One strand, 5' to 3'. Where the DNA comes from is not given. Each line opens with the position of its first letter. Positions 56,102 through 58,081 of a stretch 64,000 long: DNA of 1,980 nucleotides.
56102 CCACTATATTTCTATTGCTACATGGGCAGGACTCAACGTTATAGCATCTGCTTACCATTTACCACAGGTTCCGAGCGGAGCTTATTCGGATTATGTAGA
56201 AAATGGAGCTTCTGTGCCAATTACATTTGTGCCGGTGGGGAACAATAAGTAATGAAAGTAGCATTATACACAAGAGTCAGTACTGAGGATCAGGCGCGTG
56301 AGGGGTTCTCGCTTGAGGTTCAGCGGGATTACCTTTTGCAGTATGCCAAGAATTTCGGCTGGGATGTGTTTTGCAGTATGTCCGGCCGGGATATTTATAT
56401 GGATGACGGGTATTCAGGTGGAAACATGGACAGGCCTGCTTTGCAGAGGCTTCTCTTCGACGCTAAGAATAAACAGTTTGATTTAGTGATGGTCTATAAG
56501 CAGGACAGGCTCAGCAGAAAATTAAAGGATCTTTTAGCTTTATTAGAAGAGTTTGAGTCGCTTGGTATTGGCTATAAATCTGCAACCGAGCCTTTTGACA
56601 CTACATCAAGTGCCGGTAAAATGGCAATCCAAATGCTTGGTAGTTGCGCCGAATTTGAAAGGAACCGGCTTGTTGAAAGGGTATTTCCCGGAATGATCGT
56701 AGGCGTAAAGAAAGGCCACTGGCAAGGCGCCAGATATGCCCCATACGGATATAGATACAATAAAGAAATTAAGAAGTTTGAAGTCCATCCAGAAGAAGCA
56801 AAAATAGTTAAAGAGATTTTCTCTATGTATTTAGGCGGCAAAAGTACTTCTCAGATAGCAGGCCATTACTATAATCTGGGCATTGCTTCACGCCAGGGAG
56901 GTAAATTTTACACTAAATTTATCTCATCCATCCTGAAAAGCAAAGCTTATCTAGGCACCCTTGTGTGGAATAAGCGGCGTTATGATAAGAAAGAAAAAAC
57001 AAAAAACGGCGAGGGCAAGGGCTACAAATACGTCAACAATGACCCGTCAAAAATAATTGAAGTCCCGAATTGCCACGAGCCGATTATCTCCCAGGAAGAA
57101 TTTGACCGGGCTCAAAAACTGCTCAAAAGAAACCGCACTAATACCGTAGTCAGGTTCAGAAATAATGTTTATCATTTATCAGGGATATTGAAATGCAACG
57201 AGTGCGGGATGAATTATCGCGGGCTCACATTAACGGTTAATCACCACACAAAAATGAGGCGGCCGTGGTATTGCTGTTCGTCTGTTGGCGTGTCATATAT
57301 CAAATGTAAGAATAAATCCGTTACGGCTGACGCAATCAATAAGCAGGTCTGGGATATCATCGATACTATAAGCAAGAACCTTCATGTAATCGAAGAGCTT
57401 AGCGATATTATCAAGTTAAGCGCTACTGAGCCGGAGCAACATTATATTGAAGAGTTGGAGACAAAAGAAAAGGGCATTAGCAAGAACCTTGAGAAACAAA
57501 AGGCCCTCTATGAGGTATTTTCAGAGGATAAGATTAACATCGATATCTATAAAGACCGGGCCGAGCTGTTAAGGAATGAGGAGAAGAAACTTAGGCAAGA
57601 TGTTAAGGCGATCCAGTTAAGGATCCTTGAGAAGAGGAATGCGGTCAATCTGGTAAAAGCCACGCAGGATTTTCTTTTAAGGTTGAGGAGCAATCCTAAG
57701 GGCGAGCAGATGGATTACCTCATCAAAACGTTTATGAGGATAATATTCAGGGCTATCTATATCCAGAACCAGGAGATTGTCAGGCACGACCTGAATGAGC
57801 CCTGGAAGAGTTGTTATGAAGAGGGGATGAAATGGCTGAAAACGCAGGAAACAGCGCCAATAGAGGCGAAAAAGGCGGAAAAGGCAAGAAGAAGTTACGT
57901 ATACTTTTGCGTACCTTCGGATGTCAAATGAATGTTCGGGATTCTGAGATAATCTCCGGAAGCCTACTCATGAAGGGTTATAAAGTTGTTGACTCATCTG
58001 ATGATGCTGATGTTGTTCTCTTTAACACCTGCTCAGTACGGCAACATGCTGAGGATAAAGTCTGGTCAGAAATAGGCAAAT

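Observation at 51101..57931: Integrated element with primase, SpoVG-like gene, iterons and a large serine recombinase whose 3' end overlaps miaB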

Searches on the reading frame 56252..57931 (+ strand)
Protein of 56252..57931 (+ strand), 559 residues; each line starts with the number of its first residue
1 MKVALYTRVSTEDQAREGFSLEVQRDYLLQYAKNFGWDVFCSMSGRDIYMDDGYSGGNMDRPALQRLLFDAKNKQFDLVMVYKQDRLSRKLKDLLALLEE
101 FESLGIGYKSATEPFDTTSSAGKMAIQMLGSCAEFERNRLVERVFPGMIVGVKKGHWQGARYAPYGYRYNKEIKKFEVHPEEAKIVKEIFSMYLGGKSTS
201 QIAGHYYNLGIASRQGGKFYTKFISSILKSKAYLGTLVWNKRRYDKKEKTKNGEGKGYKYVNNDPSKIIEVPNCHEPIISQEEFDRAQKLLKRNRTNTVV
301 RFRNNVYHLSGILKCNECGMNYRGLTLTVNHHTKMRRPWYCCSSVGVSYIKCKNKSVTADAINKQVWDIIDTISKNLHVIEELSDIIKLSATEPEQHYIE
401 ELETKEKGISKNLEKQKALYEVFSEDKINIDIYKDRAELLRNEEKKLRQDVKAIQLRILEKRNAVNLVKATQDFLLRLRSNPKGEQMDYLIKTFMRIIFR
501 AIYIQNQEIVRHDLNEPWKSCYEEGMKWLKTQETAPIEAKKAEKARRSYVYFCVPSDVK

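Call 5: search_protein_families(library=pfam, proteins=[window:56252-57931:+], max_evalue=0.01)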
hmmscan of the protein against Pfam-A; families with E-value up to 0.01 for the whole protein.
window:56252-57931:+ (559 aa): 3 families
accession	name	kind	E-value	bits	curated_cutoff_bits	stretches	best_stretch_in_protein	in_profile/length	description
PF00239.26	Resolvase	-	6.8e-34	117.5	23.3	1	3-156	1-144/145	Resolvase, N terminal domain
PF07508.19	Recombinase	-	7.2e-24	84.4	21.1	1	180-294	1-102/102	Recombinase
PF13408.12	Zn_ribbon_recom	-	2.9e-09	37.6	25.3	1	309-368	2-55/58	Recombinase zinc beta ribbon domain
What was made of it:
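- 56252..57931 (+): Large serine recombinase (Int), integrated (short) form. It ends .............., and its last residues and TGA stop are encoded by host miaB codons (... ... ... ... A). Pfam PF00239 6.8e-34, PF07508 7.2e-24, PF13408 2.9e-9 (call 5).
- Checked: A 559-aa large serine recombinase at 56252-57931 with Resolvase, Recombinase and Zn_ribbon_recom domains (call 5).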

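Call 37: find_homologous_proteins(query=window:56252-57931:+, max_evalue=1e-40)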
Query window:56252-57931:+ (559 aa): 578 proteins with E <= 1e-40 among 8000 candidates; the best 120 are listed.
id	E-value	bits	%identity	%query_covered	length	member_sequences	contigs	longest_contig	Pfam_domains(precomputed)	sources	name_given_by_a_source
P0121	0.0e+0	1219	94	100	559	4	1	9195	PF07508.20,PF00239.27,PF13408.13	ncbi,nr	ncbi:MAG: recombinase family protein [Candidatus Omnitrophica bacterium]|nr:recombinase family prote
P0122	0.0e+0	1206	93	100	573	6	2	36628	PF07508.20,PF00239.27,PF13408.13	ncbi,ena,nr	ncbi:MAG: recombinase family protein [Candidatus Omnitrophica bacterium]|nr:recombinase family prote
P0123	0.0e+0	1146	87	100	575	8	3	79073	PF07508.20,PF00239.27,PF13408.13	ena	-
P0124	0.0e+0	1127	86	100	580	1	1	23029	PF07508.20,PF00239.27,PF13408.13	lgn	-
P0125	0.0e+0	1119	85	100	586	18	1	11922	PF07508.20,PF00239.27,PF13408.13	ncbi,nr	ncbi:MAG: recombinase family protein [Candidatus Omnitrophica bacterium]|nr:recombinase family prote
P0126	0.0e+0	1112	86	100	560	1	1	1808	PF07508.20,PF00239.27,PF13408.13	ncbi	-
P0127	0.0e+0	1106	84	100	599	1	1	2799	PF07508.20,PF00239.27,PF13408.13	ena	-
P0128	0.0e+0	1104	85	100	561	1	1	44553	PF07508.20,PF00239.27,PF13408.13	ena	-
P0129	0.0e+0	1101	85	100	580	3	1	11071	PF07508.20,PF00239.27,PF13408.13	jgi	-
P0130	0.0e+0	1079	81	100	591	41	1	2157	PF07508.20,PF00239.27,PF13408.13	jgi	-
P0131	0.0e+0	1072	81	100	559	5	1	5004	PF07508.20,PF00239.27,PF13408.13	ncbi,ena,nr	ncbi:MAG: recombinase family protein [Candidatus Omnitrophica bacterium]|nr:recombinase family prote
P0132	0.0e+0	1062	81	100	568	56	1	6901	PF07508.20,PF00239.27,PF13408.13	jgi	jgi:site-specific DNA recombinase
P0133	0.0e+0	1061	81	100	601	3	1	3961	PF07508.20,PF00239.27,PF13408.13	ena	-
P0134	0.0e+0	1052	81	100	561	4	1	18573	PF07508.20,PF00239.27,PF13408.13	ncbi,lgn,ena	-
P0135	0.0e+0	1048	80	100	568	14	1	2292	PF07508.20,PF00239.27,PF13408.13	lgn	-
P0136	0.0e+0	1045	80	100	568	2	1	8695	PF07508.20,PF00239.27,PF13408.13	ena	-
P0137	0.0e+0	1044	79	100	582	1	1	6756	PF07508.20,PF00239.27,PF13408.13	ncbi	-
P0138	0.0e+0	1040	81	100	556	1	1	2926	PF07508.20,PF00239.27,PF13408.13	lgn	-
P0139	0.0e+0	1036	79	100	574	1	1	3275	PF07508.20,PF00239.27,PF13408.13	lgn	-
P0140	0.0e+0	1036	80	100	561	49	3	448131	PF07508.20,PF00239.27,PF13408.13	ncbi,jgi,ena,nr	ncbi:MAG TPA: recombinase family protein [Candidatus Omnitrophota bacterium]|nr:recombinase family p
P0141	0.0e+0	1032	79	100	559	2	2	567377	PF07508.20,PF00239.27,PF13408.13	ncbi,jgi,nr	ncbi:MAG: hypothetical protein C4533_04520 [Candidatus Omnitrophota bacterium]|jgi:site-specific DNA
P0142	0.0e+0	1029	79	100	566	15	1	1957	PF07508.20,PF00239.27,PF13408.13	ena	-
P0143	0.0e+0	1017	77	100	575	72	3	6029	PF07508.20,PF00239.27,PF13408.13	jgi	-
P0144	1.4e-289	979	76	100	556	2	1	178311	PF07508.20,PF00239.27,PF13408.13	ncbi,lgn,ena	ncbi:MAG: recombinase family protein [Candidatus Omnitrophota bacterium]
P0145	1.7e-288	976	75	100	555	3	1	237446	PF07508.20,PF00239.27,PF13408.13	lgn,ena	-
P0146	4.8e-284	961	76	99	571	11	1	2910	PF07508.20,PF00239.27,PF13408.13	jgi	-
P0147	1.9e-283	959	72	100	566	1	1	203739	PF07508.20,PF00239.27,PF13408.13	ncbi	-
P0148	6.0e-282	954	77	97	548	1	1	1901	PF07508.20,PF00239.27,PF13408.13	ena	-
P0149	4.3e-281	951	74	100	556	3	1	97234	PF07508.20,PF00239.27,PF13408.13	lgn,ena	-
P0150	1.6e-280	949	72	100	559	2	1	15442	PF07508.20,PF00239.27,PF13408.13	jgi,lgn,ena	-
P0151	3.6e-280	948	79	92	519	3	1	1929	PF07508.20,PF00239.27,PF13408.13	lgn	-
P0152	6.5e-280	947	73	100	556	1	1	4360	PF07508.20,PF00239.27,PF13408.13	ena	-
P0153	1.5e-278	943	72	100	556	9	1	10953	PF07508.20,PF00239.27,PF13408.13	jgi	-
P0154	3.6e-277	938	74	100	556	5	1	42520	PF07508.20,PF00239.27,PF13408.13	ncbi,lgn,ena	-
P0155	8.1e-276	934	72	100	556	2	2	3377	PF07508.20,PF00239.27,PF13408.13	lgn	-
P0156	1.7e-275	933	71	100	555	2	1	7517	PF07508.20,PF00239.27,PF13408.13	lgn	-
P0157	5.5e-275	931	74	96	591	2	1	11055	PF07508.20,PF00239.27,PF13408.13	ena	-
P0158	4.6e-273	925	73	94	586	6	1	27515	PF07508.20,PF00239.27,PF13408.13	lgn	-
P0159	7.3e-272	921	71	100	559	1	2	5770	PF07508.20,PF00239.27,PF13408.13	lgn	-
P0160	3.1e-269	912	69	100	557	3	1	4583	PF07508.20,PF00239.27,PF13408.13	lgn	-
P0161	3.1e-267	906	69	100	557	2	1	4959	PF07508.20,PF00239.27,PF13408.13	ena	-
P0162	2.1e-264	896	69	100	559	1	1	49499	PF07508.20,PF00239.27,PF13408.13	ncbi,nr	ncbi:MAG: DNA-invertase hin [Smithella sp. PtaU1.Bin162]|nr:MAG: DNA-invertase hin [Smithella sp. Pt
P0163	2.4e-262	889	68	99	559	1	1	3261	PF07508.20,PF00239.27,PF13408.13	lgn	-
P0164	1.2e-259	880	68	100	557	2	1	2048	PF07508.20,PF00239.27,PF13408.13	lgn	-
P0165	1.4e-259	880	68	100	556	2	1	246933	PF07508.20,PF00239.27,PF13408.13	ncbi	-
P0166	1.5e-255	867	69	94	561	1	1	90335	PF07508.20,PF00239.27,PF13408.13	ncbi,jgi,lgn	-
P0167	2.6e-255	866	68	100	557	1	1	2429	PF07508.20,PF00239.27,PF13408.13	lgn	-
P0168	2.8e-255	866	69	95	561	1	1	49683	PF07508.20,PF00239.27,PF13408.13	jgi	-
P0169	3.8e-254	862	67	100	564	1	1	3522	PF07508.20,PF00239.27,PF13408.13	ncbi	-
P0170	6.6e-251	852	80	82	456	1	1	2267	PF07508.20,PF00239.27,PF13408.13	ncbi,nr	ncbi:MAG: recombinase family protein, partial [Candidatus Omnitrophota bacterium]|nr:recombinase fam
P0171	1.4e-250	851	67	97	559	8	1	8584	PF07508.20,PF00239.27,PF13408.13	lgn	-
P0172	3.2e-249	846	65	100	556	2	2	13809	PF07508.20,PF00239.27,PF13408.13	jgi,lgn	-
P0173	7.9e-247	838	66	97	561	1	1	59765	PF07508.20,PF00239.27,PF13408.13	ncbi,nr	ncbi:MAG: recombinase family protein [Candidatus Omnitrophica bacterium]|nr:recombinase family prote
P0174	2.4e-245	833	65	100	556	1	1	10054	PF07508.20,PF00239.27,PF13408.13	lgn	-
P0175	2.7e-245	833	64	100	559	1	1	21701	PF07508.20,PF00239.27,PF13408.13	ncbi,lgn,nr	ncbi:MAG: recombinase family protein [Candidatus Omnitrophica bacterium]|nr:recombinase family prote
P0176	3.5e-245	833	66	94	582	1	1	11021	PF07508.20,PF00239.27,PF13408.13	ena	-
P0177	2.1e-243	827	64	98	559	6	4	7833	PF07508.20,PF00239.27,PF13408.13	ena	-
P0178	2.8e-242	823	63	100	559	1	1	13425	PF07508.20,PF00239.27,PF13408.13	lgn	-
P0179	5.2e-239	812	67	92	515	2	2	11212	PF07508.20,PF00239.27,PF13408.13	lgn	-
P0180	5.6e-236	802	62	100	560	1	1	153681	PF07508.20,PF00239.27,PF13408.13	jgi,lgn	-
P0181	1.2e-231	788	62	94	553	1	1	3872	PF07508.20,PF00239.27,PF13408.13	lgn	-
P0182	1.4e-228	778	62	99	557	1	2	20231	PF07508.20,PF00239.27,PF13408.13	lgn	-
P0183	7.2e-228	776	59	100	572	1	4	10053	PF07508.20,PF00239.27,PF13408.13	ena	-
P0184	2.5e-227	774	60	100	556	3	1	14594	PF07508.20,PF00239.27,PF13408.13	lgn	-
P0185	9.0e-224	762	61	98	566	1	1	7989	PF07508.20,PF00239.27,PF13408.13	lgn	-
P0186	2.4e-219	748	83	38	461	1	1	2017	PF00239.27,PF13408.13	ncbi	ncbi:MAG: recombinase family protein [Candidatus Omnitrophota bacterium]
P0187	8.1e-215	733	59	100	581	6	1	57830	PF07508.20,PF00239.27,PF13408.13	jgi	-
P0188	6.2e-199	680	54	100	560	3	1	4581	PF07508.20,PF00239.27,PF13408.13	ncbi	-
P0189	2.6e-195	668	54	100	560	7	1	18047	PF07508.20,PF00239.27,PF13408.13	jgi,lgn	jgi:site-specific DNA recombinase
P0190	6.8e-195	667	53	100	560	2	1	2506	PF07508.20,PF00239.27,PF13408.13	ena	-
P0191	3.2e-189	648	55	94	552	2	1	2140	PF07508.20,PF00239.27,PF13408.13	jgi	-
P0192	6.6e-186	637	52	100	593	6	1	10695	PF07508.20,PF00239.27,PF13408.13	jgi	jgi:site-specific DNA recombinase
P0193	7.2e-186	637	52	100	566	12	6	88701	PF07508.20,PF00239.27,PF13408.13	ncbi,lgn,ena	-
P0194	4.6e-184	631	87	56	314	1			PF07508.20,PF00239.27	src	-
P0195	8.5e-180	617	52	95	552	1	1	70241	PF07508.20,PF00239.27,PF13408.13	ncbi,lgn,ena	-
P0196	1.9e-179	616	78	62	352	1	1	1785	PF07508.20,PF13408.13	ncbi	-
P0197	2.4e-178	612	52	94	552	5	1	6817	PF07508.20,PF00239.27,PF13408.13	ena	-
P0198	6.5e-177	607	50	100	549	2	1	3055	PF07508.20,PF00239.27,PF13408.13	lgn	-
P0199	2.0e-174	599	50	100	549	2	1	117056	PF07508.20,PF00239.27,PF13408.13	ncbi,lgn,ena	-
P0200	7.3e-168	578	49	98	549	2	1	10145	PF07508.20,PF00239.27,PF13408.13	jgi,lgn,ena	-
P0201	5.0e-167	575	52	91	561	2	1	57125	PF07508.20,PF00239.27,PF13408.13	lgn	-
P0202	1.4e-166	573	50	95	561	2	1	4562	PF07508.20,PF00239.27,PF13408.13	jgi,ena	-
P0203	1.4e-166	573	84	53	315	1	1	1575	PF13408.13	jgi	-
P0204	2.3e-165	569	55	85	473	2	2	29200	PF07508.20,PF00239.27,PF13408.13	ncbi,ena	-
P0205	2.4e-163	563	48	100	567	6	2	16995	PF07508.20,PF00239.27,PF13408.13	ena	-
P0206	2.4e-163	563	77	56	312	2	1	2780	PF07508.20,PF00239.27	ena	-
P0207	6.5e-163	561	50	94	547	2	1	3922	PF07508.20,PF00239.27,PF13408.13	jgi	-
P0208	3.0e-161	556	48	95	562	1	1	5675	PF07508.20,PF00239.27,PF13408.13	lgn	-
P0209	3.2e-159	549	50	94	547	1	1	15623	PF07508.20,PF00239.27,PF13408.13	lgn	-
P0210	3.4e-159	549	49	95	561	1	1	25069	PF07508.20,PF00239.27,PF13408.13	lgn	-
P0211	3.8e-159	549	50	94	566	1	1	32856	PF07508.20,PF00239.27,PF13408.13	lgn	-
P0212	4.5e-158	545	68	62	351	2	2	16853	PF07508.20,PF00239.27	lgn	-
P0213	4.0e-157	542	47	95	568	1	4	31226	PF07508.20,PF00239.27,PF13408.13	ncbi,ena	-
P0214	2.2e-156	540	49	94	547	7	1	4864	PF07508.20,PF00239.27,PF13408.13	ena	-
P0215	1.0e-155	538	74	58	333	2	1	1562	PF13408.13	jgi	jgi:hypothetical protein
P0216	5.5e-154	532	49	94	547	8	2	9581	PF07508.20,PF00239.27,PF13408.13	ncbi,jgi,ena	-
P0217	5.2e-153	529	52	91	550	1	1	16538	PF07508.20,PF00239.27,PF13408.13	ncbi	ncbi:MAG: recombinase family protein [Candidatus Omnitrophota bacterium]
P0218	2.3e-152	526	50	94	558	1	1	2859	PF07508.20,PF00239.27,PF13408.13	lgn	-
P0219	2.7e-152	526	47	97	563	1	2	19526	PF07508.20,PF00239.27,PF13408.13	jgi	-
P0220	2.3e-150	520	47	97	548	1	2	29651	PF07508.20,PF00239.27,PF13408.13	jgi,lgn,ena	-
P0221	2.6e-150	520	47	97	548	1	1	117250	PF07508.20,PF00239.27,PF13408.13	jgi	jgi:site-specific DNA recombinase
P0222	2.0e-149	517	46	94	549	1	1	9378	PF07508.20,PF00239.27,PF13408.13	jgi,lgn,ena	-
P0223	3.0e-148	513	47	97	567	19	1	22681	PF07508.20,PF00239.27,PF13408.13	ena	-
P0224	4.9e-148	512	45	94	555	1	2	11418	PF07508.20,PF00239.27,PF13408.13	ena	-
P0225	5.9e-148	512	50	86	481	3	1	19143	PF07508.20,PF00239.27,PF13408.13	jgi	-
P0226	2.7e-147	510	48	93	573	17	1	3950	PF07508.20,PF00239.27,PF13408.13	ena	-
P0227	1.5e-146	507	46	100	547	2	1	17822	PF07508.20,PF00239.27,PF13408.13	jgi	jgi:site-specific DNA recombinase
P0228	4.0e-146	506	46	100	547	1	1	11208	PF07508.20,PF00239.27,PF13408.13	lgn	-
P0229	1.6e-142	494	46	94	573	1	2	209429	PF07508.20,PF00239.27,PF13408.13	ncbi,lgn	-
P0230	2.0e-142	494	47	94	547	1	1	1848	PF07508.20,PF00239.27,PF13408.13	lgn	-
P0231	1.4e-141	491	43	100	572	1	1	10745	PF07508.20,PF00239.27,PF13408.13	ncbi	-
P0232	6.7e-141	489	46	95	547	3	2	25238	PF07508.20,PF00239.27,PF13408.13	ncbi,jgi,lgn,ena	-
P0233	1.1e-140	488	45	96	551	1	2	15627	PF07508.20,PF00239.27,PF13408.13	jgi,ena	-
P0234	1.4e-140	488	47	95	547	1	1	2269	PF07508.20,PF00239.27,PF13408.13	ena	-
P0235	1.5e-140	488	46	94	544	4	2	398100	PF07508.20,PF00239.27,PF13408.13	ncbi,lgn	ncbi:MAG: recombinase family protein [Candidatus Omnitrophota bacterium]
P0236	1.1e-139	485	47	94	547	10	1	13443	PF07508.20,PF00239.27,PF13408.13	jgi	-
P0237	2.7e-139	483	52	82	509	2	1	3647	PF07508.20,PF00239.27,PF13408.13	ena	-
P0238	4.8e-139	483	47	97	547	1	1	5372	PF07508.20,PF00239.27,PF13408.13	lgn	-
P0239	6.6e-139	482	46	97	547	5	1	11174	PF07508.20,PF00239.27,PF13408.13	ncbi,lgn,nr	ncbi:MAG: recombinase family protein [Candidatus Omnitrophica bacterium]|nr:recombinase family prote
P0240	7.2e-139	482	46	94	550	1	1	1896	PF07508.20,PF00239.27,PF13408.13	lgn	-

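Call 40: find_encoding_contigs(protein=P0122, flank=10000, max_places=4)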
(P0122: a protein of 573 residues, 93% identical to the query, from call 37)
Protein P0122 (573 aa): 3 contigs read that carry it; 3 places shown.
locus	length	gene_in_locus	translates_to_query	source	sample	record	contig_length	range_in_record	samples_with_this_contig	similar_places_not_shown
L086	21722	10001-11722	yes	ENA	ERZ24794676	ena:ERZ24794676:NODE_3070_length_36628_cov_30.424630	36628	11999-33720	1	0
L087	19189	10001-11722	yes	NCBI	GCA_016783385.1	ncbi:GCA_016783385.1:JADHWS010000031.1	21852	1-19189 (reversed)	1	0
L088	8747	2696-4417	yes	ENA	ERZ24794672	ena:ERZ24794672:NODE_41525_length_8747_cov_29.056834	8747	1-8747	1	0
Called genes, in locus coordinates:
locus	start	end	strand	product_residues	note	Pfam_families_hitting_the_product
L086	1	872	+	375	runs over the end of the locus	PF13289:SIR2_2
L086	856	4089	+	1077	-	-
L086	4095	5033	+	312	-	-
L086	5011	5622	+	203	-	PF12728:HTH_17 (faint)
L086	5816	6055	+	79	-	PF12728:HTH_17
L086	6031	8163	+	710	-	PF22763:NrS1-1_pol-like_HBD, PF08706:D5_N (weak), PF19263:DUF5906, PF03288:Pox_D5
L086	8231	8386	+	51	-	-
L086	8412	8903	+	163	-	-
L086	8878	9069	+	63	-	-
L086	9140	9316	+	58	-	PF12728:HTH_17 (weak), PF13411:MerR_1 (weak)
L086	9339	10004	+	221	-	-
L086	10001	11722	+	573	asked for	PF00239:Resolvase, PF07508:Recombinase, PF13408:Zn_ribbon_recom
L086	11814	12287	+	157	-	PF01475:FUR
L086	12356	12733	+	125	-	-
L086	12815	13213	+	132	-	PF02579:Nitro_FeMo-Co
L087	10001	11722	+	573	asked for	PF00239:Resolvase, PF07508:Recombinase, PF13408:Zn_ribbon_recom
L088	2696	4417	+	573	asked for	PF00239:Resolvase, PF07508:Recombinase, PF13408:Zn_ribbon_recom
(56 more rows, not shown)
